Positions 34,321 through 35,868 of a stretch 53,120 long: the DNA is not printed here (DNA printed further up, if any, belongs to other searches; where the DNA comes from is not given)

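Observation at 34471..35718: Phage-borne Wzy/EpsG-like polysaccharide polymerase, antisense to the tail operon and paired with a depolymerase-type fibre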

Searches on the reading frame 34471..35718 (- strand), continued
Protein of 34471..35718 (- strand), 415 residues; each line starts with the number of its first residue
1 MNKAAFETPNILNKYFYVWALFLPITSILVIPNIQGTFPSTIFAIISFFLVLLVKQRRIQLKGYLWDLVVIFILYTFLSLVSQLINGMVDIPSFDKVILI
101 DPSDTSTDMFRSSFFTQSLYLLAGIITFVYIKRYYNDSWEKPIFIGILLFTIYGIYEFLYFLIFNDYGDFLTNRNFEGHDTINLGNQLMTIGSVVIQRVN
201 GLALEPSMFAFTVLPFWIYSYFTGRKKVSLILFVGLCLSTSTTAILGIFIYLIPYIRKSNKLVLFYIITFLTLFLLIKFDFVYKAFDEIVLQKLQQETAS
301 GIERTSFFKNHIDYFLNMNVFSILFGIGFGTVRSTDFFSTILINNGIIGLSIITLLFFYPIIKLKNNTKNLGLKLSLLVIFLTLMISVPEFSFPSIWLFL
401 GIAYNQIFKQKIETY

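Call 25: search_protein_families(library=pfam, proteins=[L007:1922-3463:+, L007:3460-4269:+, L007:4287-6506:+, L007:7996-9696:+, L007:10382-11131:+, L007:11764-13224:-, L008:2566-4599:+, L008:5722-7998:+, L008:9839-10543:+, L008:13751-14971:-], max_evalue=0.001)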
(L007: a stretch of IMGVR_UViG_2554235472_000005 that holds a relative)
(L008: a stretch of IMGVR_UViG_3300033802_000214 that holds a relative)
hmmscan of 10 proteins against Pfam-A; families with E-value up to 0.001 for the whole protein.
L007:1922-3463:+ (513 aa): 6 families
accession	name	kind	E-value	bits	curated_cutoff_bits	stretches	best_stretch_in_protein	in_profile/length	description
PF05017.19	TMP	-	1.1e-10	40.3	15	0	279-289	1-11/11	TMP repeat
PF04513.17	Baculo_PEP_C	-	5.9e-09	36.5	38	1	242-357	18-132/140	Baculovirus polyhedron envelope protein, PEP, C terminus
PF07464.16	ApoLp-III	-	1.6e-06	28.8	36.3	0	260-371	7-118/146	Apolipophorin-III precursor (apoLp-III)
PF23906.1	DUF7248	-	3.1e-06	27.5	27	0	201-259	5-57/58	Family of unknown function (DUF7248)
PF12699.13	phiKZ_IP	-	5.5e-05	23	27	0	219-263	86-130/387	phiKZ-like phage internal head proteins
PF07902.16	Gp58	-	0.00056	18.8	34.5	1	232-365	127-260/594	gp58-like protein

L007:3460-4269:+ (269 aa): 2 families
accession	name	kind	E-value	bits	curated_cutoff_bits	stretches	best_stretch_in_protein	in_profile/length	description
PF05709.17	Sipho_tail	-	4.1e-16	59.7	24.2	1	13-122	2-117/118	Phage tail protein RIFT-related domain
PF22768.1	SPP1_Dit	-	4.4e-05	24.1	25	1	183-266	10-97/97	Siphovirus-type tail component, C-terminal domain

L007:4287-6506:+ (739 aa): 1 family
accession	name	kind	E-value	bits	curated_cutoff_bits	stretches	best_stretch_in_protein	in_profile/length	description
PF12708.12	Pect-lyase_RHGA_epim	-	1e-15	58.6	27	1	285-349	2-67/213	Rhamnogalacturonase A/epimerase, pectate lyase-like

L007:7996-9696:+ (566 aa): 2 families
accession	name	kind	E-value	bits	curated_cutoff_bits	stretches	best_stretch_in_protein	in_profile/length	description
PF06605.17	Prophage_tail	-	1.3e-55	189.3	31.3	1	82-310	1-249/250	Prophage endopeptidase tail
PF18994.6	Prophage_tailD1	-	1.6e-18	67.1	23.6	1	2-80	1-84/84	Prophage endopeptidase tail N-terminal domain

L007:10382-11131:+ (249 aa): 2 families
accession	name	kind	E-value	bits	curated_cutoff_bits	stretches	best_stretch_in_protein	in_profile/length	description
PF01520.23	Amidase_3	-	1.8e-44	152.2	27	1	5-178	1-173/174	N-acetylmuramoyl-L-alanine amidase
PF00395.25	SLH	-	6.6e-13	48.8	20.8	1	199-239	3-44/44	S-layer homology domain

L007:11764-13224:- (486 aa): 1 family
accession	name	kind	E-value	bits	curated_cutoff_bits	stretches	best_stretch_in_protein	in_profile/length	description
PF00171.27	Aldedh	-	3.2e-160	534.1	23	1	16-474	1-461/461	Aldehyde dehydrogenase family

L008:2566-4599:+ (677 aa): 0 families

L008:5722-7998:+ (758 aa): 1 family
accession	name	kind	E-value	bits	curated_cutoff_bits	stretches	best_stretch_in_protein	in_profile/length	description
PF12708.12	Pect-lyase_RHGA_epim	-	1.8e-20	74.1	27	1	123-304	2-189/213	Rhamnogalacturonase A/epimerase, pectate lyase-like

L008:9839-10543:+ (234 aa): 1 family
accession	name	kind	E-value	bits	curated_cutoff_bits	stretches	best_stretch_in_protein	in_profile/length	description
PF01832.25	Glucosaminidase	-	1.1e-23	84.7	30.2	1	24-148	12-123/123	Mannosyl-glycoprotein endo-beta-N-acetylglucosaminidase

L008:13751-14971:- (406 aa): 4 families
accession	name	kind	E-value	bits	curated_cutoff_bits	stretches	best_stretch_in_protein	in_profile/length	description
PF00589.27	Phage_integrase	-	6.6e-31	107.8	27.1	1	189-388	2-170/172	Phage integrase family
PF14657.12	Arm-DNA-bind_4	-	9e-13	48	22.3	1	22-66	1-46/47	Arm DNA-binding domain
PF13102.12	Phage_int_SAM_5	-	3e-05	24.8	22.3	1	75-165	2-93/98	Phage integrase SAM-like domain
PF14659.12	Phage_int_SAM_3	-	5.4e-05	23.8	22.6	1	74-127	1-53/58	Phage integrase, N-terminal SAM-like domain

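Call 26: search_protein_families(library=pfam, proteins=[L009:890-2002:-, L009:3275-6247:-, L009:6286-7143:-, L009:9223-10722:-, L009:10722-11198:-, L009:11638-13113:-, L009:13103-17104:-, L001:11278-11688:-, L001:11685-13268:-, L001:13281-14075:-], max_evalue=0.001)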
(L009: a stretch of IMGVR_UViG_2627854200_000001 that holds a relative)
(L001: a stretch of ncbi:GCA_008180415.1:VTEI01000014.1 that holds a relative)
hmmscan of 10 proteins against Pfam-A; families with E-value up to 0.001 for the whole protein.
L009:890-2002:- (370 aa): 3 families
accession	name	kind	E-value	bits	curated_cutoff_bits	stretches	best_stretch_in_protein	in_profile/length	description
PF01520.23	Amidase_3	-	2.4e-34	119.3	27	1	16-197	1-173/174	N-acetylmuramoyl-L-alanine amidase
PF00395.25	SLH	-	1.4e-15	57.5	20.8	1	312-354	2-44/44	S-layer homology domain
PF01471.23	PG_binding_1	-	3.1e-14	53.3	23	1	224-279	2-57/57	Putative peptidoglycan binding domain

L009:3275-6247:- (990 aa): 1 family
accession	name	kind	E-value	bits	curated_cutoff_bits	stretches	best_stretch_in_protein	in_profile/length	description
PF06605.17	Prophage_tail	-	1.6e-16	61.2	31.3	1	122-369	3-237/250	Prophage endopeptidase tail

L009:6286-7143:- (285 aa): 5 families
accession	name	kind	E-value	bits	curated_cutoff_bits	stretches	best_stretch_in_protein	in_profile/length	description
PF00589.27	Phage_integrase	-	6.4e-34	117.6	27.1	1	108-273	3-169/172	Phage integrase family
PF13102.12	Phage_int_SAM_5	-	1.9e-07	31.8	22.3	1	16-94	16-97/98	Phage integrase SAM-like domain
PF22022.2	Phage_int_M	-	4.4e-06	27.3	27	1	32-97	30-95/96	Phage integrase central domain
PF02899.23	Phage_int_SAM_1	-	1.8e-05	25.4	22.3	1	18-85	13-83/83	Phage integrase, N-terminal SAM-like domain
PF13495.12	Phage_int_SAM_4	-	0.00081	20.2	27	0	12-84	7-81/85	Phage integrase, N-terminal SAM-like domain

L009:9223-10722:- (499 aa): 0 families

L009:10722-11198:- (158 aa): 0 families

L009:11638-13113:- (491 aa): 2 families
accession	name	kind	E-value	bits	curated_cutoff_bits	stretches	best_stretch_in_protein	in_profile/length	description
PF05709.17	Sipho_tail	-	9.7e-19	68.2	24.2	1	15-124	7-118/118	Phage tail protein RIFT-related domain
PF22768.1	SPP1_Dit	-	6.2e-12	46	25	1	427-490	35-97/97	Siphovirus-type tail component, C-terminal domain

L009:13103-17104:- (1333 aa): 2 families
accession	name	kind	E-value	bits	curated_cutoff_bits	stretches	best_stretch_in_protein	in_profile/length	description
PF10145.14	PhageMin_Tail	-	2.8e-60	204.1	33.2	1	207-406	1-201/201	Phage-related minor tail protein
PF01551.29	Peptidase_M23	-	5.6e-27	94.2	28.7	1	1104-1196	1-94/96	Peptidase family M23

L001:11278-11688:- (136 aa): 0 families

L001:11685-13268:- (527 aa): 0 families

L001:13281-14075:- (264 aa): 0 families

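Call 27: predict_structure(alignment_id=A1)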
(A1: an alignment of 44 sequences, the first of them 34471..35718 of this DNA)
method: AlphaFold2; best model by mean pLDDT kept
length: 415 residues; sequences in the alignment: 44
mean_pLDDT: 87.7   pTM: 0.88
mean pLDDT of the five models: 87.7, 87.1, 86.9, 86.9, 85.2
residues with pLDDT >= 90: 224; 70-90: 164; 50-70: 15; < 50: 12
segments of 3 or more residues with pLDDT < 50: 1-3, 177-185
pLDDT, mean of each block of 10 residues (from residue 1): 68 97 88 83 96 93 96 94 93 88 85 89 95 96 97 92 78 55 58 82 85 96 96 94 90 83 86 85 82 75 85 95 93 84 94 96 96 96 83 88 96 88
secondary structure, 60 per line:
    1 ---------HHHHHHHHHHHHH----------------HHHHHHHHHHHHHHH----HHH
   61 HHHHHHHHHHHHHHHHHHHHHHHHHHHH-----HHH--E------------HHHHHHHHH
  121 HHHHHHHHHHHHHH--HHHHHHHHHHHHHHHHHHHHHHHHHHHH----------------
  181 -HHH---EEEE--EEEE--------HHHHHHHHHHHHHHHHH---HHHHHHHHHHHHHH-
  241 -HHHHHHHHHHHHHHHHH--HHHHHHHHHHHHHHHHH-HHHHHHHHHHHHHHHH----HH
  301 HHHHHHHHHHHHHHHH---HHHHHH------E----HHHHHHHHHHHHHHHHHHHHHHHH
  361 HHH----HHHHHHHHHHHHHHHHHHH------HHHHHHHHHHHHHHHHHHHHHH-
elements in order: H10-22 H39-53 H58-88 H112-134 H137-164 E188-191 E194-197 H206-222 H226-239 H242-258 H261-277 H279-294 H299-316 H320-325 H337-363 H368-386 H393-414

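Call 30: fold_search(model_id=the predicted structure, library=pdb)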
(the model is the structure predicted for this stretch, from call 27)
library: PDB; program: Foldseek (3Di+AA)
matches with E <= 10: 49; with E <= 0.001: 1
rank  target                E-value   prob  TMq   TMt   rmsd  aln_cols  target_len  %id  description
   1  7tpg_B                7.7e-05  1.00  0.54  0.55   6.4       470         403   13  Single-Particle Cryo-EM Structure of the WaaL O-antigen ligase in its ligand bound state (released 2022-04-06)
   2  8tj3_B                2.6e-02  1.00  0.41  0.48   7.5       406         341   12  Structural basis of peptidoglycan synthesis by E. coli RodA-PBP2 complex (released 2023-08-30)
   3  3wak                  7.9e-01  0.12  0.22  0.14  17.5       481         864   11  Crystal structure of the Archaeoglobus fulgidus oligosaccharyltransferase (O29867_ARCFU) in the apo form (released 2013-10-30)
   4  7p1k_A                1.4e+00  0.04  0.11  0.11  23.7       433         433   13  Cryo EM structure of bison NHA2 in nano disc structure (released 2022-01-26)
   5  4jre_D                2.7e+00  0.03  0.14  0.15  20.7       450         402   12  Crystal structure of nitrate/nitrite exchanger NarK with nitrite bound (released 2013-05-15)
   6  8px9_B                2.7e+00  0.03  0.12  0.10  26.9       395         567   11  Structure of the antibacterial peptide ABC transporter McjD, solved at wavelength 2.75 A (released 2023-10-25)
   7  6ram_B                2.7e+00  0.03  0.11  0.09  25.6       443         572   12  Heterodimeric ABC exporter TmrAB under turnover conditions in asymmetric unlocked return conformation with wider opene (released 2019-07-31)
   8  8set_A                2.7e+00  0.01  0.09  0.02  30.2       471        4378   11  Cryo-EM Structure of RyR1 + cAMP (released 2023-05-24)
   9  8pn9_A                2.9e+00  0.05  0.19  0.14  19.8       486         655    9  Structure of human oligosaccharyltransferase OST-A complex bound to NGI-1 (released 2024-05-08)
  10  9cs5                  3.4e+00  0.03  0.14  0.15  21.8       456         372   10  E. Coli AMTB with bound Xe ions (released 2025-07-30)
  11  7rmi_R                3.5e+00  0.02  0.10  0.13  22.8       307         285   11  SP6-11 biased agonist bound to active human neurokinin 1 receptor in complex with miniGs/q70 (released 2021-11-03)
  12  9jbs                  3.9e+00  0.01  0.11  0.11  23.7       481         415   10  Structure of LAT4 in the apo state (released 2026-03-11)
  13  9pwo_A                3.9e+00  0.01  0.10  0.03  31.2       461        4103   13  Pig Ryanodine Receptor 1 R615C Mutant: Atorvastatin Bound Open Conformation (released 2025-12-03)
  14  9fv1_A                4.1e+00  0.02  0.11  0.09  25.9       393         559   11  MsbA in MSP1D1 (EPL:PC) Nanodisc inward-facing narrow open (released 2025-03-19)
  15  7vr7                  4.1e+00  0.01  0.10  0.10  24.6       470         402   11  Inward-facing structure of human EAAT2 in the WAY213613-bound state (released 2022-08-10)
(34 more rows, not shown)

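Call 32: find_encoding_contigs(protein=P0005, flank=6000, max_places=2)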
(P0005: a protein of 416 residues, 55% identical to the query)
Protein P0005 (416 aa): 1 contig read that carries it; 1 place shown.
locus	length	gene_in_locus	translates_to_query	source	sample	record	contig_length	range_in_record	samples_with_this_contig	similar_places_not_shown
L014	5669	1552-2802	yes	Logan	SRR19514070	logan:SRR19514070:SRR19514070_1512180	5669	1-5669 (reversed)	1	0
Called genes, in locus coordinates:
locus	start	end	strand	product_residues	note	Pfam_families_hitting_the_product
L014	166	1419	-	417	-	PF00150:Cellulase, PF01229:Glyco_hydro_39 (faint), PF11790:Glyco_hydro_cc (weak)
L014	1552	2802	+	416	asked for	-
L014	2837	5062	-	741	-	-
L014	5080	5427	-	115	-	-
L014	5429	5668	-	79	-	?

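Call 33: find_encoding_contigs(protein=P0002, flank=6500, max_places=2)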
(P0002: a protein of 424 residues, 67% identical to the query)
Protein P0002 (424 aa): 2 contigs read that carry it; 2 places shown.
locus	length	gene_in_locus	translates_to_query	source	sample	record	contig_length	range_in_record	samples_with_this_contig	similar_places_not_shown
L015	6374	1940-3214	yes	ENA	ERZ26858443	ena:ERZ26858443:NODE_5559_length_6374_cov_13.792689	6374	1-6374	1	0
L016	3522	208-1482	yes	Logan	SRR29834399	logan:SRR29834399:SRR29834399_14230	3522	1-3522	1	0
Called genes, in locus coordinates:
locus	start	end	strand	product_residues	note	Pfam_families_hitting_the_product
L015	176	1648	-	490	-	PF13472:Lipase_GDSL_2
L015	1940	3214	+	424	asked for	-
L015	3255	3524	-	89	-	-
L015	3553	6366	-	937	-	PF10651:BppU_N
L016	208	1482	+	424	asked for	-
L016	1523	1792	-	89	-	-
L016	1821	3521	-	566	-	?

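Call 36: find_related_loci(query=A1, collection=genome_contigs, flank=10000)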
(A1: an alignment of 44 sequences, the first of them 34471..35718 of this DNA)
Query A1 (415 aa) in genome_contigs; peptide patterns used: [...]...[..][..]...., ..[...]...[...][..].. (x = any residue, [..] = any of these).
147 stretches matched a pattern; 109 encode a relative of the query (tblastn E <= 1e-3); the best 80 are kept; 80 distinct loci.
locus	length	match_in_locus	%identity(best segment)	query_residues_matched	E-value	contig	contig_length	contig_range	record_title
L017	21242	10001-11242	62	1-414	7e-166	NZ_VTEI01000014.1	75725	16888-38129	Rossellomorea vietnamensis strain CH34_1T scaffold14.1, whole genome shotgun sequence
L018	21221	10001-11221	51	3-412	1e-126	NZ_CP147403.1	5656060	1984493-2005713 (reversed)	Metabacillus rhizosphaerae strain FJAT-53654 chromosome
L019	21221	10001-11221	47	10-413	1e-112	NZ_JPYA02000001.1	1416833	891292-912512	Geobacillus icigianus strain G1w1 1, whole genome shotgun sequence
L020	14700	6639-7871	47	7-413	3e-106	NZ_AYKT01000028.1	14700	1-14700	Geobacillus thermodenitrificans subsp. thermodenitrificans DSM 465 contig33, whole genome shotgun sequence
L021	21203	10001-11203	45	10-411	2e-97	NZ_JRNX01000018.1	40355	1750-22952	Halobacillus sp. BBL2006 cont18, whole genome shotgun sequence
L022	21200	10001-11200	45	13-413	1e-94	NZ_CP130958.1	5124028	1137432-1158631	Priestia megaterium strain BS2-10 chromosome, complete genome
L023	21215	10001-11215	43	15-407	6e-91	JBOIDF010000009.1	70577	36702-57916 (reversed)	MAG: Gammaproteobacteria bacterium isolate SD8037_metabat2.bin.6 NODE_81_length_70577_cov_17.530461, whole genome shotgu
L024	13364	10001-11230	42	15-411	2e-90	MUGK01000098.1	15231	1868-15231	MAG: Chromatiales bacterium USCg_Taylor scaffold_97, whole genome shotgun sequence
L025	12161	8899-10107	41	12-414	3e-88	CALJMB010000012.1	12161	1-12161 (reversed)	MAG TPA_asm: uncultured Balneolaceae bacterium isolate SRR6713627_bin.87_CONCOCT_v1.1_MAG genome assembly, contig: ERZ79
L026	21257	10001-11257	39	7-414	4e-86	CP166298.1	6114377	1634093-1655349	Paenibacillus tarimensis strain bc-1 chromosome, complete genome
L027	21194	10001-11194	41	11-411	4e-83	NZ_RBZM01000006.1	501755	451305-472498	Cohnella endophytica strain M2MS4P-1 Scaffold4_1, whole genome shotgun sequence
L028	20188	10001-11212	40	3-405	6e-83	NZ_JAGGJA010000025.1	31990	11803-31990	Fodinibius salsisoli strain 1BSP15-2V2 NODE_25_length_31990_cov_39.798104, whole genome shotgun sequence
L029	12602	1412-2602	40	10-405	1e-81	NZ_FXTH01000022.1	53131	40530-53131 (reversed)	Fodinibius sediminis strain DSM 21194, whole genome shotgun sequence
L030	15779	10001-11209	41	12-413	5e-81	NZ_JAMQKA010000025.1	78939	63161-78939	Aliifodinibius sp. S!AR15-10 NODE_25_length_78939_cov_20.500140, whole genome shotgun sequence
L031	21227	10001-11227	39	3-410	1e-80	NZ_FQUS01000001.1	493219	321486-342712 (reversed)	Fodinibius roseus strain DSM 21986, whole genome shotgun sequence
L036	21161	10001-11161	41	23-407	4e-75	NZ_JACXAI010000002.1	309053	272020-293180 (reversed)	Metabacillus arenae strain IB182487 Contig_2, whole genome shotgun sequence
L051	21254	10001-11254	32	7-412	1e-69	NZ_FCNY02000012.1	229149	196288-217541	Caballeronia cordobensis isolate LMG 27620 contig000012, whole genome shotgun sequence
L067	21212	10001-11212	34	7-404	2e-63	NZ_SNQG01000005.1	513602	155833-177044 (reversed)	Mucilaginibacter phyllosphaerae strain PP-F2FG21 NODE_5_length_513602_cov_106.840872, whole genome shotgun sequence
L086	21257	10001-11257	32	7-413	6e-68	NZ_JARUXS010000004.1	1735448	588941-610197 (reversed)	Caballeronia sp. LZ035 Scaffold_4_1, whole genome shotgun sequence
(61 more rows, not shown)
